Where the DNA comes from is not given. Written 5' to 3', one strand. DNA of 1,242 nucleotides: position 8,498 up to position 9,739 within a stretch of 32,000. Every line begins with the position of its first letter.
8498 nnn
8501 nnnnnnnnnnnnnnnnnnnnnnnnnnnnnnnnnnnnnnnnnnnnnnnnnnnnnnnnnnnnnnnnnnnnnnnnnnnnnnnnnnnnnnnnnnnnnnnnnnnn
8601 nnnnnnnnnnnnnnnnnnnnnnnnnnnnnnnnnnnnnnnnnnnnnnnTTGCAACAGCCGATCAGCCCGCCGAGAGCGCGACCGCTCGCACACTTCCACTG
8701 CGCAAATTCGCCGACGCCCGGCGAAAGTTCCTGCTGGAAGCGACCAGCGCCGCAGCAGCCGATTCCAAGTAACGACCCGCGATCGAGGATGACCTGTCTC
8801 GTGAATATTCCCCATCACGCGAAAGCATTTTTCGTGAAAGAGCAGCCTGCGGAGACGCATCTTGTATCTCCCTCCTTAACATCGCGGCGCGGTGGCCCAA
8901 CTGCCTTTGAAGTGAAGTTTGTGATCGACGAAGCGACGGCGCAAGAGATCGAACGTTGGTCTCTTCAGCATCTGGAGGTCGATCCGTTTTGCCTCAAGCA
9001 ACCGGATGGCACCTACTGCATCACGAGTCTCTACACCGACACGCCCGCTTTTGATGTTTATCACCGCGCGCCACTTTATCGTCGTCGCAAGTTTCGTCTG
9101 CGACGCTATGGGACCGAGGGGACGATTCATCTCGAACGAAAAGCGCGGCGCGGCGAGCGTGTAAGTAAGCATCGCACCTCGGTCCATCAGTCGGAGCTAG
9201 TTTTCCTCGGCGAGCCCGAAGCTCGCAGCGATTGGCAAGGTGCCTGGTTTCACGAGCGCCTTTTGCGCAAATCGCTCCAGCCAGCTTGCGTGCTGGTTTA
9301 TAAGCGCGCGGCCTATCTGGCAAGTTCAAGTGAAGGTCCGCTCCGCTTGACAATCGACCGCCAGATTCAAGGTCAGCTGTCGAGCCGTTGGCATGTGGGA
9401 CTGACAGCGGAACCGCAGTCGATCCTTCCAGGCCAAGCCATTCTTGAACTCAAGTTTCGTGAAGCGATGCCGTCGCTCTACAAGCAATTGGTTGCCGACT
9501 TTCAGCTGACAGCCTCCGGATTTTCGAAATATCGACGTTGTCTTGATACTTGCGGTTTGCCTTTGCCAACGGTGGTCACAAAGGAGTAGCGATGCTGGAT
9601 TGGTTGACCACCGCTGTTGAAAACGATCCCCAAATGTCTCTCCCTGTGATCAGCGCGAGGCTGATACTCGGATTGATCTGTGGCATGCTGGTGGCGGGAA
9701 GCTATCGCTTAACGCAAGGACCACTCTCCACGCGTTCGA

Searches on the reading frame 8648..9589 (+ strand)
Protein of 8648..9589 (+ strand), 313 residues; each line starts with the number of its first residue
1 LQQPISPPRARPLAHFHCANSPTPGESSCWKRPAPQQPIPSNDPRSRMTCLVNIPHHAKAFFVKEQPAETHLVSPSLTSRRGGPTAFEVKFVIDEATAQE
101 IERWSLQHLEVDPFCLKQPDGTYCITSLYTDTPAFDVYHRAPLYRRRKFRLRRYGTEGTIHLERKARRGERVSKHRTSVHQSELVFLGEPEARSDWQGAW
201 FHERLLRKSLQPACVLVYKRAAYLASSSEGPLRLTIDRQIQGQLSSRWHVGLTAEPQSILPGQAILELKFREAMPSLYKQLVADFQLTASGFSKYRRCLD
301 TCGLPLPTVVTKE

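Call 31: search_protein_families(library=pfam, proteins=[window:8648-9589:+], max_evalue=0.001)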
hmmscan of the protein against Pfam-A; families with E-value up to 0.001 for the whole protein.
window:8648-9589:+ (313 aa): 1 family
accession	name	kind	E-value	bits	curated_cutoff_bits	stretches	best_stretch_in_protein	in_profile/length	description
PF09359.15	VTC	-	1.8e-33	116.5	23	1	87-299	3-231/235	VTC domain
